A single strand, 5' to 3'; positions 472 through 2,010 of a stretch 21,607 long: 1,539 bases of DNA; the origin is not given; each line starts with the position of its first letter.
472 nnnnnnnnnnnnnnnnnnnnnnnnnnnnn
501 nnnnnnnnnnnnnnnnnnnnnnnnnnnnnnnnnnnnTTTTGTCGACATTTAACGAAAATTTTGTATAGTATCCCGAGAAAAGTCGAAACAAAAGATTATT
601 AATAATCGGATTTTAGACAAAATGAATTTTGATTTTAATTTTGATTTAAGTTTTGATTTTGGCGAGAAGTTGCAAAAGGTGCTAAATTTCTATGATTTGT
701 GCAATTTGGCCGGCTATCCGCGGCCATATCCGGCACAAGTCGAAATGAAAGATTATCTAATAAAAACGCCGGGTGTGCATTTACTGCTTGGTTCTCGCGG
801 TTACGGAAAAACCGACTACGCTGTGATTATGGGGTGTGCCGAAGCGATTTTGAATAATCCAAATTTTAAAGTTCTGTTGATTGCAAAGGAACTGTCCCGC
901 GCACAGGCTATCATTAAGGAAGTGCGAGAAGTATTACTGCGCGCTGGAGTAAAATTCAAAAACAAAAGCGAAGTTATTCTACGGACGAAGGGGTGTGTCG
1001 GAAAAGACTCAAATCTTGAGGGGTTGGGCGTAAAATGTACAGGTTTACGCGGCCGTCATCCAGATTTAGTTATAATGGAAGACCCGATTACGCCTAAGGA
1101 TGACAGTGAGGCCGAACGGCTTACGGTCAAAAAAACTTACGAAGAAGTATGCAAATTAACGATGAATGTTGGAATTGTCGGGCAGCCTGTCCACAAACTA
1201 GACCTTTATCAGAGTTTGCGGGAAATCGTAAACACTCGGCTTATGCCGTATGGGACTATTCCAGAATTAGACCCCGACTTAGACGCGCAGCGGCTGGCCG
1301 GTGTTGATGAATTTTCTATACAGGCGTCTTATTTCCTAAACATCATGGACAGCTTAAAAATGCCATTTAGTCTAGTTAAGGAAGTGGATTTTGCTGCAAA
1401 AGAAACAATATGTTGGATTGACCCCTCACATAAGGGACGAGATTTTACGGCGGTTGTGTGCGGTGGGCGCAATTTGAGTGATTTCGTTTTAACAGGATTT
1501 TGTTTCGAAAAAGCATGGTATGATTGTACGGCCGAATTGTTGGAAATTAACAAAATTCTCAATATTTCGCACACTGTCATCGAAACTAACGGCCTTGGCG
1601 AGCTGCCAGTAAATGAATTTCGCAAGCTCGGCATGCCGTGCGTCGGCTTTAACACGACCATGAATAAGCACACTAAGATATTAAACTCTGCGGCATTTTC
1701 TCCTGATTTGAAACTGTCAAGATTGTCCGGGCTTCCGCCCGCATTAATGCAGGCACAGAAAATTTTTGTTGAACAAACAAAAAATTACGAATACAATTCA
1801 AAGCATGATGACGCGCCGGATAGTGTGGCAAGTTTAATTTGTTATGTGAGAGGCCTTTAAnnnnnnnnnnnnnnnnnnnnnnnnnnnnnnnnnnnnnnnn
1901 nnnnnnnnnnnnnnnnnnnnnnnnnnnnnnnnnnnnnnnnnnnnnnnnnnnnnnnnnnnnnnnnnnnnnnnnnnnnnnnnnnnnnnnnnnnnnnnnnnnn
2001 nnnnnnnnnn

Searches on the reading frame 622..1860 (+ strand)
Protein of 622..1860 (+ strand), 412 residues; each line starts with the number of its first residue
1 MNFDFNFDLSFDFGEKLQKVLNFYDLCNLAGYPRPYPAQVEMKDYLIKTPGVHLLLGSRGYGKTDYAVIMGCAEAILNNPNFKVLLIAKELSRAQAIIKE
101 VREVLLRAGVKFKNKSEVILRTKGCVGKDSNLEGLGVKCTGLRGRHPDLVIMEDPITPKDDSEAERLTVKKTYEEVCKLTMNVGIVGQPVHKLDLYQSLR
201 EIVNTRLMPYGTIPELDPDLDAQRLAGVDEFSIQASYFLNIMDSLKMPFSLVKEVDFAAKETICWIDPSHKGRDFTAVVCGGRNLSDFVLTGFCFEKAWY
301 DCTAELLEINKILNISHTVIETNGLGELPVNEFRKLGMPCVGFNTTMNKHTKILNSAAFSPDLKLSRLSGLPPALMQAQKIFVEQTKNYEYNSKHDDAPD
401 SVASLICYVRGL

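Call 46: find_related_loci(query=window:622-1860:+, collection=genome_contigs, flank=10000)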
Query window:622-1860:+ (412 aa) in genome_contigs; peptide patterns used: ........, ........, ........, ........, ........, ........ (x = any residue, [..] = any of these).
49 stretches matched a pattern, but none encodes a relative of the query by tblastn (E <= 1e-3).
